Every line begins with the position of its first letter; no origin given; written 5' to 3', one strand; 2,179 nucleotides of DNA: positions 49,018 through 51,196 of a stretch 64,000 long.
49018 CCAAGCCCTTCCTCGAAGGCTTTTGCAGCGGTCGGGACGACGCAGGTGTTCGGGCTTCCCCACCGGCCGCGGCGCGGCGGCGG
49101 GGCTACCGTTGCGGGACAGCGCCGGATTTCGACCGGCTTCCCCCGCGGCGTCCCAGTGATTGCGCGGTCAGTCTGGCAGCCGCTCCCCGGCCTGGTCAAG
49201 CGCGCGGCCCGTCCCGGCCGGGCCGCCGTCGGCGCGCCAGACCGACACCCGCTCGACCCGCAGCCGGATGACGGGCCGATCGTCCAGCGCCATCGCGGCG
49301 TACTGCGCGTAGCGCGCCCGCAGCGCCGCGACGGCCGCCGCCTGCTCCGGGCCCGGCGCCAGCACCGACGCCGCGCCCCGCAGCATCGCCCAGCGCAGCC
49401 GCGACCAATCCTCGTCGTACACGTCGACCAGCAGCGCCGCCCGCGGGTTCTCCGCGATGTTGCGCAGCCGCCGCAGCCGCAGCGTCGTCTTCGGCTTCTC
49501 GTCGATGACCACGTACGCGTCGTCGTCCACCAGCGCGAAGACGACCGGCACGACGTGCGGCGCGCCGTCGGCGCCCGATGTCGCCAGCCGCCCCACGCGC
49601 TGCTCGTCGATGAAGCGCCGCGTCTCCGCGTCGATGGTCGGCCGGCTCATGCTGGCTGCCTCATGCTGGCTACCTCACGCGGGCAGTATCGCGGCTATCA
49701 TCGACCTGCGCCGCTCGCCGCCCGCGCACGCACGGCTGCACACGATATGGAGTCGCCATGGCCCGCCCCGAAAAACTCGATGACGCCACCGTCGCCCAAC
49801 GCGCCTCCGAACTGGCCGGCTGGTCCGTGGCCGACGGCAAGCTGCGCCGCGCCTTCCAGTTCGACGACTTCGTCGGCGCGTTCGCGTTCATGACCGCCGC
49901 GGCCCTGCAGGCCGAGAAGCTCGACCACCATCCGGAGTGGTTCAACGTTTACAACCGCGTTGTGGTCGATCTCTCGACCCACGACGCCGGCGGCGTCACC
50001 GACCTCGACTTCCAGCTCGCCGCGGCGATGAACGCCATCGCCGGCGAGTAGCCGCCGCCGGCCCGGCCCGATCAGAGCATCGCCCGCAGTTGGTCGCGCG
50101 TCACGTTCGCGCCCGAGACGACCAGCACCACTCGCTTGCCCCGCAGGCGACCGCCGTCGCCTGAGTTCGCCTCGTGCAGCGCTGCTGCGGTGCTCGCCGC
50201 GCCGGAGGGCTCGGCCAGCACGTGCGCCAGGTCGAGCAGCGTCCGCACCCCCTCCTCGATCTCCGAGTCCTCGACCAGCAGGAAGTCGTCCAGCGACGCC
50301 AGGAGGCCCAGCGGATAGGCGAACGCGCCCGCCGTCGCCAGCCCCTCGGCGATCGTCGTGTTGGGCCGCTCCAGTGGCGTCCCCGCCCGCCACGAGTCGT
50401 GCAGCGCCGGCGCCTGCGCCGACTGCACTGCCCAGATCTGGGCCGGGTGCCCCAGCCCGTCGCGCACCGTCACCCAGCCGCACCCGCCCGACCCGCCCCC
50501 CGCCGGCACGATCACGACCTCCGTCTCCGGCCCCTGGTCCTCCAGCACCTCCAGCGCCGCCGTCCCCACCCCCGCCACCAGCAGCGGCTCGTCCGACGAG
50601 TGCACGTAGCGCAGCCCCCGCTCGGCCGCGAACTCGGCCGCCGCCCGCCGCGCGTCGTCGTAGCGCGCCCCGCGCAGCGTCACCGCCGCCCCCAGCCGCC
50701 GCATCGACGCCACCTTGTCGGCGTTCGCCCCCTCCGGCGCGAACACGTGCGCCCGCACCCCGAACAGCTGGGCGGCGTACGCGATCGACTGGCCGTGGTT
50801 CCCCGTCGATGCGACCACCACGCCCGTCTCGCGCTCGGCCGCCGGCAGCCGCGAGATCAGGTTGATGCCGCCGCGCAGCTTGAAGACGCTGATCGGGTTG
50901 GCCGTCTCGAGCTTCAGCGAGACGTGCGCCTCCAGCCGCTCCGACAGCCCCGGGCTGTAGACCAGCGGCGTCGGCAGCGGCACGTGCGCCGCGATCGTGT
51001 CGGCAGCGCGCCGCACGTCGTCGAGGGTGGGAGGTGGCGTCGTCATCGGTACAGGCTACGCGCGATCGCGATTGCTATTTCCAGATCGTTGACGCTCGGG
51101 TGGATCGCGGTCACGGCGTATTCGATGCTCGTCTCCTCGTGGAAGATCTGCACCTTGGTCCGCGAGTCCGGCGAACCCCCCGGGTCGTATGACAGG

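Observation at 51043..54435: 1130-aa surface protein with plant-receptor-kinase-type LRR ectodomain architecture, co-transcribed with a PLP dehydratase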

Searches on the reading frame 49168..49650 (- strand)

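Call 3: search_protein_families(library=pfam, proteins=[window:49168-49650:-], max_evalue=0.01)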
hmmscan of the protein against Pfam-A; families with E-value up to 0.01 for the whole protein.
window:49168-49650:- (160 aa): 2 families
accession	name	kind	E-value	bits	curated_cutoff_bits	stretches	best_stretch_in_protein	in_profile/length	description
PF01243.27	PNPOx_N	-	3.2e-21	76.4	28.1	1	7-138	2-119/120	Pyridoxamine 5'-phosphate oxidase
PF12900.13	Pyridox_ox_2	-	1.8e-10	41.4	27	1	8-137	3-138/140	Pyridoxamine 5'-phosphate oxidase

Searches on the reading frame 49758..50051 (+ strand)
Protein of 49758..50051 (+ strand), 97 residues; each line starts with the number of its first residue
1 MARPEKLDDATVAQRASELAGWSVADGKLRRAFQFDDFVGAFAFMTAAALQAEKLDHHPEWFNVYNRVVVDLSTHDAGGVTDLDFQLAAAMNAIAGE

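Call 3: search_protein_families(library=pfam, proteins=[window:49758-50051:+], max_evalue=0.01)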
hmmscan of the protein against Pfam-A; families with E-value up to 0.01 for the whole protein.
window:49758-50051:+ (97 aa): 1 family
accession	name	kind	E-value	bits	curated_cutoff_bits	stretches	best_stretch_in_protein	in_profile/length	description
PF01329.24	Pterin_4a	-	2e-31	108.4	26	1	6-94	2-91/91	Pterin 4 alpha carbinolamine dehydratase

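Call 4: search_protein_families(library=ncbifam, proteins=[window:49758-50051:+], max_evalue=0.01)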
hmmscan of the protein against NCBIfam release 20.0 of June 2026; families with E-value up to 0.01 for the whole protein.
window:49758-50051:+ (97 aa): 5 families
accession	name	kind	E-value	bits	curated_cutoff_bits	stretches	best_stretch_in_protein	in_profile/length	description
NF002018.0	PRK00823.1-3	equivalog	2.7e-39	133.1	108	1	4-95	3-96/98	4a-hydroxytetrahydrobiopterin dehydratase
NF002020.0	PRK00823.1-5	equivalog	5.1e-32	110.3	146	1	6-95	14-105/111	4a-hydroxytetrahydrobiopterin dehydratase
NF002017.0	PRK00823.1-2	equivalog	7.1e-26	90.1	80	1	5-95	3-93/94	4a-hydroxytetrahydrobiopterin dehydratase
NF002019.0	PRK00823.1-4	equivalog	5.1e-21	74.9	137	1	5-94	20-111/116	4a-hydroxytetrahydrobiopterin dehydratase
NF002016.0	PRK00823.1-1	equivalog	5e-11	42.7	133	1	6-95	18-111/113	4a-hydroxytetrahydrobiopterin dehydratase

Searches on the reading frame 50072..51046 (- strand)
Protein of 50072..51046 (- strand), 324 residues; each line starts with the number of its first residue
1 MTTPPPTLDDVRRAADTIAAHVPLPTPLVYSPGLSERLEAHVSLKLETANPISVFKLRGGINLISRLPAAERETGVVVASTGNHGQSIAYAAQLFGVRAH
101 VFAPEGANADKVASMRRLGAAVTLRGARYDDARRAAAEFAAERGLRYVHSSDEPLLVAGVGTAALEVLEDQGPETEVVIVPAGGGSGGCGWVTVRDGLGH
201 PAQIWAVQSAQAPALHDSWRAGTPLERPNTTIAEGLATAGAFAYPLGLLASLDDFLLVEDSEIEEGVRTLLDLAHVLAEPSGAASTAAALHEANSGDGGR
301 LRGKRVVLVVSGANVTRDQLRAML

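Call 3: search_protein_families(library=pfam, proteins=[window:50072-51046:-], max_evalue=0.01)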
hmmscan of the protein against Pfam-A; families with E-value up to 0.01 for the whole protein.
window:50072-51046:- (324 aa): 1 family
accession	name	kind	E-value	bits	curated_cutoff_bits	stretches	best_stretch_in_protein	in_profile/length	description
PF00291.31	PALP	-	2.3e-68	231.1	35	1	25-312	7-295/295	Pyridoxal-phosphate dependent enzyme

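Call 4: search_protein_families(library=ncbifam, proteins=[window:50072-51046:-], max_evalue=0.01)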
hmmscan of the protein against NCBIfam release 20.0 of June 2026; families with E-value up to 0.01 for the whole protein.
window:50072-51046:- (324 aa): 39 families (the best 25 are shown)
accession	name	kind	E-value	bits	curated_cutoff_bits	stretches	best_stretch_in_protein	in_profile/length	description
NF004771.0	PRK06110.1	equivalog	1.6e-68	231.2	317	1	6-323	3-315/323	threonine dehydratase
NF005600.0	PRK07334.1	equivalog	1.1e-66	225.2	496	1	7-317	11-314/408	threonine ammonia-lyase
TIGR01127.1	ilvA_1Cterm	equivalog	2.7e-63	214.3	378.75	1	26-320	1-291/380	threonine ammonia-lyase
NF005680.0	PRK07476.1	equivalog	4.8e-58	196.7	413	1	7-322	6-318/326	hydroxyectoine utilization dehydratase EutB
NF005292.0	PRK06815.1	equivalog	3.8e-57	193.8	371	1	9-322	6-315/320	threonine/serine dehydratase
NF006094.0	PRK08246.1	subfamily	8.9e-55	186.3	331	1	7-320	6-309/310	serine/threonine dehydratase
NF006674.0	PRK09224.1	subfamily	3e-53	181.3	577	1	22-321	22-320/508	threonine ammonia-lyase IlvA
TIGR01124.1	ilvA_2Cterm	equivalog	1.7e-52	178.6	411.3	1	23-321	15-312/499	threonine ammonia-lyase, biosynthetic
NF006390.0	PRK08639.1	equivalog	1.5e-50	172.4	421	1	7-315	8-315/418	threonine ammonia-lyase IlvA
TIGR02991.1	ectoine_eutB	equivalog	1.5e-50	172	413.35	1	7-320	2-311/317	hydroxyectoine utilization dehydratase EutB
NF006389.0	PRK08638.1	equivalog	1.8e-50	171.8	453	1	7-316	10-316/333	bifunctional threonine ammonia-lyase/L-serine ammonia-lyase TdcB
NF005454.0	PRK07048.1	equivalog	4.3e-49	167.4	452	1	3-322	4-318/324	threo-3-hydroxy-L-aspartate ammonia-lyase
NF009130.0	PRK12483.1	subfamily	4e-48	164.3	801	1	16-322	28-333/521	threonine ammonia-lyase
TIGR02079.1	THD1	equivalog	2.6e-45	155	440.55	1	10-315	2-307/410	threonine ammonia-lyase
NF045641.2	BHydaspDhtseBhcB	equivalog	3.6e-42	144.6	550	1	6-320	2-310/312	beta-hydroxyaspartate dehydratase BhcB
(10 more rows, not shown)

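Call 76: search_protein_families(library=padloc, proteins=[window:50072-51046:-], max_evalue=0.001)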
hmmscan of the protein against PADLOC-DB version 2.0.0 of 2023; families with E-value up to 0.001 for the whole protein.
window:50072-51046:- (324 aa): 0 families
